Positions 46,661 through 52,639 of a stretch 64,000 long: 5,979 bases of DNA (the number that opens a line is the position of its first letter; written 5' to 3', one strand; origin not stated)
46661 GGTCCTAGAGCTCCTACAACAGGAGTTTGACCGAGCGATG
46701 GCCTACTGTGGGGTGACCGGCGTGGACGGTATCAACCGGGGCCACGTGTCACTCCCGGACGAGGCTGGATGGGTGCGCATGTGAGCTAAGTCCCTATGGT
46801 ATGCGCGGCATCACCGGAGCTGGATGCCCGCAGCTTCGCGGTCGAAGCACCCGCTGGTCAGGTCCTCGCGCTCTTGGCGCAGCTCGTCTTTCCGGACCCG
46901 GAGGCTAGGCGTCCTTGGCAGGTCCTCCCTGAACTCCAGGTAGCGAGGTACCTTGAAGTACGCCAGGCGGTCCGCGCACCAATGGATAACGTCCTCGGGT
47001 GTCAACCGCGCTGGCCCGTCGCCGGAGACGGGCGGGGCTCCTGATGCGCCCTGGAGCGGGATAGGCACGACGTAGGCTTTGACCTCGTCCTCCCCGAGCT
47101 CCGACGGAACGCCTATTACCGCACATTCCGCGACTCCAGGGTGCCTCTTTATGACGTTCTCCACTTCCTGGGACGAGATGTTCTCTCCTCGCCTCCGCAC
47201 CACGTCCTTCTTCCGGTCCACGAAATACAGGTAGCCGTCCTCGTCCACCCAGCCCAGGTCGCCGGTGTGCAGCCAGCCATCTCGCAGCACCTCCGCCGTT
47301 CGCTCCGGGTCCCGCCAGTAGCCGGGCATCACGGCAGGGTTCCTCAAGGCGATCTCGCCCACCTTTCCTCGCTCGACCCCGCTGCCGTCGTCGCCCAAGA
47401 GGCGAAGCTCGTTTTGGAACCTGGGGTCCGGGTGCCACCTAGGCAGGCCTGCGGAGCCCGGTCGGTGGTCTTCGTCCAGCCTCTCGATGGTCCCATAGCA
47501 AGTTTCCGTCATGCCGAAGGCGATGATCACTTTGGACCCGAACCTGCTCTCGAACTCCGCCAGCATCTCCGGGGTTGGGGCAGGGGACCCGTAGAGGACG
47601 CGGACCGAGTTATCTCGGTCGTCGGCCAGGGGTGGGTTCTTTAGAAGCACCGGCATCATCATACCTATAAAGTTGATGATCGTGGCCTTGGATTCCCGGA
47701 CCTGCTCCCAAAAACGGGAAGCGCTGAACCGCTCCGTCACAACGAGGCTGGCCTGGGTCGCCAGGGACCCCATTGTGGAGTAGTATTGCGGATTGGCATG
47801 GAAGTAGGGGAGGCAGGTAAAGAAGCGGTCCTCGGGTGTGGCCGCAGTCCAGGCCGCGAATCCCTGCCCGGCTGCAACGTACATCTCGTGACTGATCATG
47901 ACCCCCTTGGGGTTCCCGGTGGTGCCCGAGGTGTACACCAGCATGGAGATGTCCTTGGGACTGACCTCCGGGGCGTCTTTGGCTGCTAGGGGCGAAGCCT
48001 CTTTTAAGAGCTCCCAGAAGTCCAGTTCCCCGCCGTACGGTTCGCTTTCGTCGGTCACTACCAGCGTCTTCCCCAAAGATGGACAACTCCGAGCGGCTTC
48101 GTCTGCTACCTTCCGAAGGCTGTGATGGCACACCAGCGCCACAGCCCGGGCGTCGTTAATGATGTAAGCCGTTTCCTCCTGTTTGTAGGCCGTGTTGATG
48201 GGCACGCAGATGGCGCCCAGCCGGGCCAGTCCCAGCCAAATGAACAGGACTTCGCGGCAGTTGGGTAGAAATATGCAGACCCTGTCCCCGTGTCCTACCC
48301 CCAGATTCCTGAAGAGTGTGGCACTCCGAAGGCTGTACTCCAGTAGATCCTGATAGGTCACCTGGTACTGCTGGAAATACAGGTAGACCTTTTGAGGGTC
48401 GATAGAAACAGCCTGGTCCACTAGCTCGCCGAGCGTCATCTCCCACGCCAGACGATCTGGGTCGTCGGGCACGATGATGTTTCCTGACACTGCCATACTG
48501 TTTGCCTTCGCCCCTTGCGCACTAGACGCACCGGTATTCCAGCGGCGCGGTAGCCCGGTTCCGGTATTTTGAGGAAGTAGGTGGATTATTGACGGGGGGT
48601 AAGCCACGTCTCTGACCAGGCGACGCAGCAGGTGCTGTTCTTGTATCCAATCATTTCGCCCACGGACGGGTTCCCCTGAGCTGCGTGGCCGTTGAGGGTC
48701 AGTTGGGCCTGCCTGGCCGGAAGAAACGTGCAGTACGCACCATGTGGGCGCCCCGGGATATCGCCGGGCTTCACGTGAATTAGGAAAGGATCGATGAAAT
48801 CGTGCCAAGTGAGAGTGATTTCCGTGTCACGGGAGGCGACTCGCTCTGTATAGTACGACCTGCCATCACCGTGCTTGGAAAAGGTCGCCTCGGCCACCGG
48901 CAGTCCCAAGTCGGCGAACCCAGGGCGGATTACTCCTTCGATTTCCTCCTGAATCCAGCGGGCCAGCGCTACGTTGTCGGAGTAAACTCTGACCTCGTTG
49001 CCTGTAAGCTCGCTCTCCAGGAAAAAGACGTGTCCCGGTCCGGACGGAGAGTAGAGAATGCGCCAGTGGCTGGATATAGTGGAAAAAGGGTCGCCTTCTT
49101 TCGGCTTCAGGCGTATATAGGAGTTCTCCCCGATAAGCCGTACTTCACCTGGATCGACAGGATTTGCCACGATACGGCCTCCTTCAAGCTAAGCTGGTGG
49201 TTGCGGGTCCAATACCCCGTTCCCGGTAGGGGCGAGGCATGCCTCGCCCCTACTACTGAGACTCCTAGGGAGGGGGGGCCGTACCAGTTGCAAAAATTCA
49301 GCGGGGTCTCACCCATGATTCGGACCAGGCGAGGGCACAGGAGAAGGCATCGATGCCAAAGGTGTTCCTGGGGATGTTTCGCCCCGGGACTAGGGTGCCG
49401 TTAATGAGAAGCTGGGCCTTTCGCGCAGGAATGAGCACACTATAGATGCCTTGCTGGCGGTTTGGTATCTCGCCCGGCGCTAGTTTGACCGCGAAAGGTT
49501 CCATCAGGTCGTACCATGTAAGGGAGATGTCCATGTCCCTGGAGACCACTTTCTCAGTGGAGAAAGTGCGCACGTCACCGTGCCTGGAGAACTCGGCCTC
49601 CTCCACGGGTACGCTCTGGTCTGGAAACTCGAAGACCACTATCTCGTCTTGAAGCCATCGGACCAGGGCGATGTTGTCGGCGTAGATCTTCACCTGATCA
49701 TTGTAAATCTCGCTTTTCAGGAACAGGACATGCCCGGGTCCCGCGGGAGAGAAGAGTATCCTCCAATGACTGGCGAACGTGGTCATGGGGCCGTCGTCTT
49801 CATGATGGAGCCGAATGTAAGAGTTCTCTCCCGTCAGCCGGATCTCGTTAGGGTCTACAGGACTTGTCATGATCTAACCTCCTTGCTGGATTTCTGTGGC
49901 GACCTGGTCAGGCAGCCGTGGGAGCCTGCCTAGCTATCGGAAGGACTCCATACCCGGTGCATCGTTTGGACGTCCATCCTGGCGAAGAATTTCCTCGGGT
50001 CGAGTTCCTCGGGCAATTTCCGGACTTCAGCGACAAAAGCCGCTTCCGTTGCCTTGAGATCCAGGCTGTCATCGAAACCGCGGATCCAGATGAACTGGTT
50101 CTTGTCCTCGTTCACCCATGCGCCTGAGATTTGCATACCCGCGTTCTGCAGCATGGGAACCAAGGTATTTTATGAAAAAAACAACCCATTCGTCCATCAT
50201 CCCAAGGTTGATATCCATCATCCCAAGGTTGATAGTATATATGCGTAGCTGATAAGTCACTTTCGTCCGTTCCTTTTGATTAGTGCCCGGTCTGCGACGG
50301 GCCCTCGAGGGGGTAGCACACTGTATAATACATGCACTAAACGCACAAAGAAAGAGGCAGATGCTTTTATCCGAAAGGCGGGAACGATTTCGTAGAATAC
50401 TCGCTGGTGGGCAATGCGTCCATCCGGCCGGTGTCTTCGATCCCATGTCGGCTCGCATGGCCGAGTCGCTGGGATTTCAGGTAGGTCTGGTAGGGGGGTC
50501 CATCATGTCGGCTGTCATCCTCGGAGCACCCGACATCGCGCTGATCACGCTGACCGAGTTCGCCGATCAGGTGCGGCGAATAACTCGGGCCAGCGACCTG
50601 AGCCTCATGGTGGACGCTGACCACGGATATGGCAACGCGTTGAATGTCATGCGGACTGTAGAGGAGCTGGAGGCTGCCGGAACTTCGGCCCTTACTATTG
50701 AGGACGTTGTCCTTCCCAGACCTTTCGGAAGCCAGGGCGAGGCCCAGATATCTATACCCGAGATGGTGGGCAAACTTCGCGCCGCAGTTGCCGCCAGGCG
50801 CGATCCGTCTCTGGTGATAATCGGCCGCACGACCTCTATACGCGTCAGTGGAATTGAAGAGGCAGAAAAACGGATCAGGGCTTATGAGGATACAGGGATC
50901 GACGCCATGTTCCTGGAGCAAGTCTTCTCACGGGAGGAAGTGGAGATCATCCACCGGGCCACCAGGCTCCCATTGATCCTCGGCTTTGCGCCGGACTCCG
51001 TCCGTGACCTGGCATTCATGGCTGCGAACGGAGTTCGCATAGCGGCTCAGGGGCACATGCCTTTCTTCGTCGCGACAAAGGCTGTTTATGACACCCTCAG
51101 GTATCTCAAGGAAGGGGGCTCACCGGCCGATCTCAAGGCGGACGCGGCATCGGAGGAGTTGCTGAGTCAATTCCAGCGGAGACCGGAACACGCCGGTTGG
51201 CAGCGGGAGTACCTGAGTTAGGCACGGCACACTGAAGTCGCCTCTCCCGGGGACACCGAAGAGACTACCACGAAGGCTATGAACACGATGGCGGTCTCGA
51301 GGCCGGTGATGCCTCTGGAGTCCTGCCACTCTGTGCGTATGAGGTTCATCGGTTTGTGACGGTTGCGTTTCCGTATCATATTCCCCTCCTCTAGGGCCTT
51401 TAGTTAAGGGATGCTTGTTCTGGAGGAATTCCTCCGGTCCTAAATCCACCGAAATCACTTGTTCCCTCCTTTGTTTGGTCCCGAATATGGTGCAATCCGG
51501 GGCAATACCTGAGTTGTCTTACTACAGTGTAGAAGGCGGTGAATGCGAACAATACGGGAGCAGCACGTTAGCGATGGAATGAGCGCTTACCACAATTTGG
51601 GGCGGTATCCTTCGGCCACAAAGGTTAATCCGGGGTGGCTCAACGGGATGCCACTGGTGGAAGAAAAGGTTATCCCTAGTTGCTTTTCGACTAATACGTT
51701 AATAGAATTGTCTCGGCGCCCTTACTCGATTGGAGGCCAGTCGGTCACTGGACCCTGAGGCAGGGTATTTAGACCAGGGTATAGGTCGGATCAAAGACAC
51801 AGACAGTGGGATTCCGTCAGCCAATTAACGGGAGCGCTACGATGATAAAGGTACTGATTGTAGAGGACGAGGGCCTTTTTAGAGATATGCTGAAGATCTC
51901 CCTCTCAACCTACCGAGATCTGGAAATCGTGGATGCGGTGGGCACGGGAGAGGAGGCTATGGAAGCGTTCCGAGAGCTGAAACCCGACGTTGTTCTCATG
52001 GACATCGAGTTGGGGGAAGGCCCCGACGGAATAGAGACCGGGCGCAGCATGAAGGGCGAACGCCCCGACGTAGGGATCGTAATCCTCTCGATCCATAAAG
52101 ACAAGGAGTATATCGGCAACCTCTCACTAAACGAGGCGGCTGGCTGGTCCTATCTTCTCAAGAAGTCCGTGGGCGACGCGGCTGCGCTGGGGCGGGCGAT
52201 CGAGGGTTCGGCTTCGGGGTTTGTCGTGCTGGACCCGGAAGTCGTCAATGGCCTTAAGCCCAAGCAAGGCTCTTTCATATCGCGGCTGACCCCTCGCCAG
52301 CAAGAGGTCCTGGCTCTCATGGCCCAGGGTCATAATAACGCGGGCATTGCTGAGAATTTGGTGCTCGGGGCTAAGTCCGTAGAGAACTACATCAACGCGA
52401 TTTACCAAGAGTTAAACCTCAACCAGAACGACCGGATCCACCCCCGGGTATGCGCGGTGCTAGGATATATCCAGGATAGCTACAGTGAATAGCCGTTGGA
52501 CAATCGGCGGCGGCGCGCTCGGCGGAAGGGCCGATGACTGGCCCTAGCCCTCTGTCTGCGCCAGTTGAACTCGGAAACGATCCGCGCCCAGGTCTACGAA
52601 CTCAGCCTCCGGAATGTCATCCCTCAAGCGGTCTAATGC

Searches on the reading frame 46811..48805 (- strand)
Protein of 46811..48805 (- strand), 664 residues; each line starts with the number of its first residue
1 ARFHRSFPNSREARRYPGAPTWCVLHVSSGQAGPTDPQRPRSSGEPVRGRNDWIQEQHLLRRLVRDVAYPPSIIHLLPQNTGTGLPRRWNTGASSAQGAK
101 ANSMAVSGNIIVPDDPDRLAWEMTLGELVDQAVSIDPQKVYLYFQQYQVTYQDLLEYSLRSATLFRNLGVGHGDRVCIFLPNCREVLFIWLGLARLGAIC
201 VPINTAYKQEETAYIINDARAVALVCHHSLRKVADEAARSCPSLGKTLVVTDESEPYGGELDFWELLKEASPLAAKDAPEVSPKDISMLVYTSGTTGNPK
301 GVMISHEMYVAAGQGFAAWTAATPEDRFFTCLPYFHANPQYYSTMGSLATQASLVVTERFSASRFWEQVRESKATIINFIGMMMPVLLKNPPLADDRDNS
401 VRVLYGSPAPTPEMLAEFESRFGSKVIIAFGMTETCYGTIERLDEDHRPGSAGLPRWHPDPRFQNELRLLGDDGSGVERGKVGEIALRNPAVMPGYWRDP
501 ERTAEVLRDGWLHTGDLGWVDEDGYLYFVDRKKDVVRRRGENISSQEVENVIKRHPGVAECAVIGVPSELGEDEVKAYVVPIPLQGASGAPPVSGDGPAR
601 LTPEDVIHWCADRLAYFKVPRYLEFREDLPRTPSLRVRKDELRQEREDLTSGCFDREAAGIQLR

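Call 63: search_protein_families(library=pfam, proteins=[window:46811-48805:-], max_evalue=0.001)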
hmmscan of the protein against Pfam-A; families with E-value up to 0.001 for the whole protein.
window:46811-48805:- (664 aa): 2 families
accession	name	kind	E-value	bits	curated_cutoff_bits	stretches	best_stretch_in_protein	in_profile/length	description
PF00501.34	AMP-binding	-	8.9e-78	262.2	29.9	1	132-497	4-384/384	AMP-binding enzyme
PF13193.12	AMP-binding_C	-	2e-16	61.1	24.5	1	547-634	1-74/76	AMP-binding enzyme C-terminal domain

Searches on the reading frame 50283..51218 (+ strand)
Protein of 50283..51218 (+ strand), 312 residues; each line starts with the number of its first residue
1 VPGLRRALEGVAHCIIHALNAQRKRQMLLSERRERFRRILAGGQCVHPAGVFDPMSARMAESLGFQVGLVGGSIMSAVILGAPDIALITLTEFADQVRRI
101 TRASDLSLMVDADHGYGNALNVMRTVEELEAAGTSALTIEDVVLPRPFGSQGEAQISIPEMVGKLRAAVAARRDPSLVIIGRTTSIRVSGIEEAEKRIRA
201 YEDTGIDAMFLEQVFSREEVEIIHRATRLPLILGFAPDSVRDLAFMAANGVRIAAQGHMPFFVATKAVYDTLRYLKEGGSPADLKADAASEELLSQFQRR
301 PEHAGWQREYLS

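Call 63: search_protein_families(library=pfam, proteins=[window:50283-51218:+], max_evalue=0.001)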
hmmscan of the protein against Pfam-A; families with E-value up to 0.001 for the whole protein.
window:50283-51218:+ (312 aa): 2 families
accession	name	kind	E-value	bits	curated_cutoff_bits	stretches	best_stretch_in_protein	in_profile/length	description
PF13714.12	PEP_mutase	-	4.8e-35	121.7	31.5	1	36-273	1-237/240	Phosphoenolpyruvate phosphomutase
PF02548.21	Pantoate_transf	-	4.2e-05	23.5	28.7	0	50-110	21-81/259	Ketopantoate hydroxymethyltransferase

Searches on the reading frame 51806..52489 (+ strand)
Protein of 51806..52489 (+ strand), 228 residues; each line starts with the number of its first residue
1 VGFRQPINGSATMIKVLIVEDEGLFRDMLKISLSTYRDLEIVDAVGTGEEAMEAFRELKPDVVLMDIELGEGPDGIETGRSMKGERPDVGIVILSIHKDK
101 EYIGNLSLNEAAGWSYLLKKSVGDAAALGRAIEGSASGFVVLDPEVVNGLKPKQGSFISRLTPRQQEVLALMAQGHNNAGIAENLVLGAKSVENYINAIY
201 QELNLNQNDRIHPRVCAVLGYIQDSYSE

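Call 63: search_protein_families(library=pfam, proteins=[window:51806-52489:+], max_evalue=0.001)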
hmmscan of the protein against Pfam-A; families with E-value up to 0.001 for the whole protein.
window:51806-52489:+ (228 aa): 2 families
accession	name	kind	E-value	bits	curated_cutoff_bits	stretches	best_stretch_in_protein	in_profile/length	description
PF00072.30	Response_reg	-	3.8e-16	59.7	30.2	1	16-120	1-100/111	Response regulator receiver domain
PF00196.25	GerE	-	4.3e-11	42.7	23.5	1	160-206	2-48/57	Bacterial regulatory proteins, luxR family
